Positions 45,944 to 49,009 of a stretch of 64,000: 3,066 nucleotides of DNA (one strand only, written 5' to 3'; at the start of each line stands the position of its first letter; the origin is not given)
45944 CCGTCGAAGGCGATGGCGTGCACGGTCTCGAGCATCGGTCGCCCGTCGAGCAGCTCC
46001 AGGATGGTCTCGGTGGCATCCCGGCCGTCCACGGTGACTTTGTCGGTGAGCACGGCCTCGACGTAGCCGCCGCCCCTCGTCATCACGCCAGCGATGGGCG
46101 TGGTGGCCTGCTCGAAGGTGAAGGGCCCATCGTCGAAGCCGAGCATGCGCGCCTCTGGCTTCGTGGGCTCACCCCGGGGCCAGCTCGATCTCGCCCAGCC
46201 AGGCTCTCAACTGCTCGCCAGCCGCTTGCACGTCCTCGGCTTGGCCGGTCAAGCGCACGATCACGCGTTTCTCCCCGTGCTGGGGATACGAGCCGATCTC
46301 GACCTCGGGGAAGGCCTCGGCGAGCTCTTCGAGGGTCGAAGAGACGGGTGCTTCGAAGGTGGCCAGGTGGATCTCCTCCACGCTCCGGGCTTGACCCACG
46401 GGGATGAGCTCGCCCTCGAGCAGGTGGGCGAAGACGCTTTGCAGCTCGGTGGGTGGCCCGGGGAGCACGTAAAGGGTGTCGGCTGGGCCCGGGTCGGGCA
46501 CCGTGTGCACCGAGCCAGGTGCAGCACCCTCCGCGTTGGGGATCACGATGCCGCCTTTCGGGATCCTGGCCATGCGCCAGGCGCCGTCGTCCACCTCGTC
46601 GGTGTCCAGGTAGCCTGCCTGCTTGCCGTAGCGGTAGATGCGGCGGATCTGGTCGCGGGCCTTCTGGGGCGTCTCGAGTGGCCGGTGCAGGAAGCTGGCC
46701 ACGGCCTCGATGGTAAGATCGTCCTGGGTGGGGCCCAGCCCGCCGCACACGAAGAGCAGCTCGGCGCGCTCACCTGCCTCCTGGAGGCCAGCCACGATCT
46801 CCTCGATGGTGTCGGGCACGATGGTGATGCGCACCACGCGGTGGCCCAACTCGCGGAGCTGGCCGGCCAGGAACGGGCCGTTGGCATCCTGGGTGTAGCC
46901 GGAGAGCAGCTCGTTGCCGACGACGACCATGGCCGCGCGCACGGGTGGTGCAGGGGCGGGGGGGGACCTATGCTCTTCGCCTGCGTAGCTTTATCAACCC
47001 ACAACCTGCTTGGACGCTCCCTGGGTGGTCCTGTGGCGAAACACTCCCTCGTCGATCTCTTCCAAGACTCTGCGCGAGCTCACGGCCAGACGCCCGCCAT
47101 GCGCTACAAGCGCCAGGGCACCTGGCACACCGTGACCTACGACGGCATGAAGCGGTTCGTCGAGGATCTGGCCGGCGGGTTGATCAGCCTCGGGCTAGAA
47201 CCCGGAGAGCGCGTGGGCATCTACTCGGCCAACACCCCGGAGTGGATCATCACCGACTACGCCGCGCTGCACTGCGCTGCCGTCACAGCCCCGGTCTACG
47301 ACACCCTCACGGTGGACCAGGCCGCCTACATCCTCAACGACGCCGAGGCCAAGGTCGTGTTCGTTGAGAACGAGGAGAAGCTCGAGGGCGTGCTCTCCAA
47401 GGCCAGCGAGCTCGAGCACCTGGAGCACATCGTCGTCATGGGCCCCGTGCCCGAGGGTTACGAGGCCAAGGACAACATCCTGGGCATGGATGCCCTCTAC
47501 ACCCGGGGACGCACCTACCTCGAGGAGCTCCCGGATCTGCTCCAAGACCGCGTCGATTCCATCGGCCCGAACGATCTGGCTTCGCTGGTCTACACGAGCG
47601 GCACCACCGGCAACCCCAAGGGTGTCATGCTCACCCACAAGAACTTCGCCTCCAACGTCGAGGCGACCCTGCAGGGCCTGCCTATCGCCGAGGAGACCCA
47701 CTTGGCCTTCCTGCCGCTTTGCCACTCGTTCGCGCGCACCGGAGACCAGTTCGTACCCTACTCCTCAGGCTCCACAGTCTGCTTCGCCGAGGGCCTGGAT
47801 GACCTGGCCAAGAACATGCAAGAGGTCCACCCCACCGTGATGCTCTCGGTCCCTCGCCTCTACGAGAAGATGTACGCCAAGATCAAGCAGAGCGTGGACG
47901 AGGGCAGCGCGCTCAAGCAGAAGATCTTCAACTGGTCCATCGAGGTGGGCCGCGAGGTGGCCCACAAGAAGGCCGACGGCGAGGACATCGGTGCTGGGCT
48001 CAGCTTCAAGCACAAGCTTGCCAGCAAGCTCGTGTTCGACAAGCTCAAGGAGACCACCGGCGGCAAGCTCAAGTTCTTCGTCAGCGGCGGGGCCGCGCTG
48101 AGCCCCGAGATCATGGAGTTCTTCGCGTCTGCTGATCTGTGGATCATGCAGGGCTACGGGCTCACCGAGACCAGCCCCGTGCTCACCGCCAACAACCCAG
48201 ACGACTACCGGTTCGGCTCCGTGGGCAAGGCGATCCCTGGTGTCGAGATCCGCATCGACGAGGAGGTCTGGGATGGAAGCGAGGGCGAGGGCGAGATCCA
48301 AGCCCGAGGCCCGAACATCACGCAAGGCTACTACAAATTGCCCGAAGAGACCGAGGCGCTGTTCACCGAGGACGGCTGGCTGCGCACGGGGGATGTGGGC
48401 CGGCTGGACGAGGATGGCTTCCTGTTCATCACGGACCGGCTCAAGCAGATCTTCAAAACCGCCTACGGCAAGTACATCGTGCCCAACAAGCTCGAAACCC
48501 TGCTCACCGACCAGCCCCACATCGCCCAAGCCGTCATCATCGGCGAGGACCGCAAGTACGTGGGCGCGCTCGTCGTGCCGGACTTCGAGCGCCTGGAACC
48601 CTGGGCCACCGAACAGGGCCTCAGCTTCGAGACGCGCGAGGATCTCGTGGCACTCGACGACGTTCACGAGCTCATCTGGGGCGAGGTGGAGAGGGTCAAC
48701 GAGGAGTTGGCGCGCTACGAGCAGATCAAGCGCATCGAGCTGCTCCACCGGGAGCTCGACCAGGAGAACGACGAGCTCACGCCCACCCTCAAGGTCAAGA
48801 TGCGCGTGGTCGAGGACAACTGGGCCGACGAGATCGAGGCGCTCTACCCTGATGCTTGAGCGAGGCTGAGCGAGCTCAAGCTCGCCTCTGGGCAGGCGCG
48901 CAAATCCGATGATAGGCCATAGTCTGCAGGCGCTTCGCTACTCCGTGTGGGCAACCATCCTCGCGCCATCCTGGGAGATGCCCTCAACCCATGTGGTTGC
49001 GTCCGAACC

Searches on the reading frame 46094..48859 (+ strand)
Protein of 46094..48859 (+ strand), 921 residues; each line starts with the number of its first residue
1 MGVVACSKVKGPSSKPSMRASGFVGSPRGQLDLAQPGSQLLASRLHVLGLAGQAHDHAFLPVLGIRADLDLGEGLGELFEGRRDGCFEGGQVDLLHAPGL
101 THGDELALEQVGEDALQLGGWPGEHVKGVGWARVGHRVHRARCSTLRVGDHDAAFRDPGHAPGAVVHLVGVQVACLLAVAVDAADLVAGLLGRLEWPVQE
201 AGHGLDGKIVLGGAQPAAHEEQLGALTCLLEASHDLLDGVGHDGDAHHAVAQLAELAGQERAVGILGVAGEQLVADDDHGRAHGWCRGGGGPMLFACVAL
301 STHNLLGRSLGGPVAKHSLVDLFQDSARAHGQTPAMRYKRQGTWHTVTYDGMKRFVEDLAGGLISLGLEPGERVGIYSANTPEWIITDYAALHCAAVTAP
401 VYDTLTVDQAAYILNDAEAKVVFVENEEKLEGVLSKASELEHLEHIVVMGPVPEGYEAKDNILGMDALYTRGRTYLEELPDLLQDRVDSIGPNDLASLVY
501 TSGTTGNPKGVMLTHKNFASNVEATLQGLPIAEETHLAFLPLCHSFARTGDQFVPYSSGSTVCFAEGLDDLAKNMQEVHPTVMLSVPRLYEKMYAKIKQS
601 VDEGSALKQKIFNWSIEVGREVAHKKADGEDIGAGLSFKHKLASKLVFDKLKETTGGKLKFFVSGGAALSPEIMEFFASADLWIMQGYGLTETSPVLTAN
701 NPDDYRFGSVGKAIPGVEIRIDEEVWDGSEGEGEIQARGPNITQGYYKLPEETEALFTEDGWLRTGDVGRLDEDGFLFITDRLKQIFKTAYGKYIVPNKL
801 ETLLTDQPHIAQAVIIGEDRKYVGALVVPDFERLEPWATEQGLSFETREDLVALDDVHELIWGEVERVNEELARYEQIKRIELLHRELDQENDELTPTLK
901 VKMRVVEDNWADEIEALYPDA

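Call 5: search_protein_families(library=pfam, proteins=[window:46094-48859:+], max_evalue=0.01)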
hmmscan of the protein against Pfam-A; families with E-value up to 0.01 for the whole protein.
window:46094-48859:+ (921 aa): 2 families
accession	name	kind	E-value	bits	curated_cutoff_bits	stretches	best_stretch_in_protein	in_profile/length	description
PF00501.34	AMP-binding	-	5.7e-83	279.3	29.9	1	323-747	1-384/384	AMP-binding enzyme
PF23562.2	AMP-binding_C_3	-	1.5e-11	45.2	20.8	1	791-919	8-121/124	AMP-binding enzyme C-terminal domain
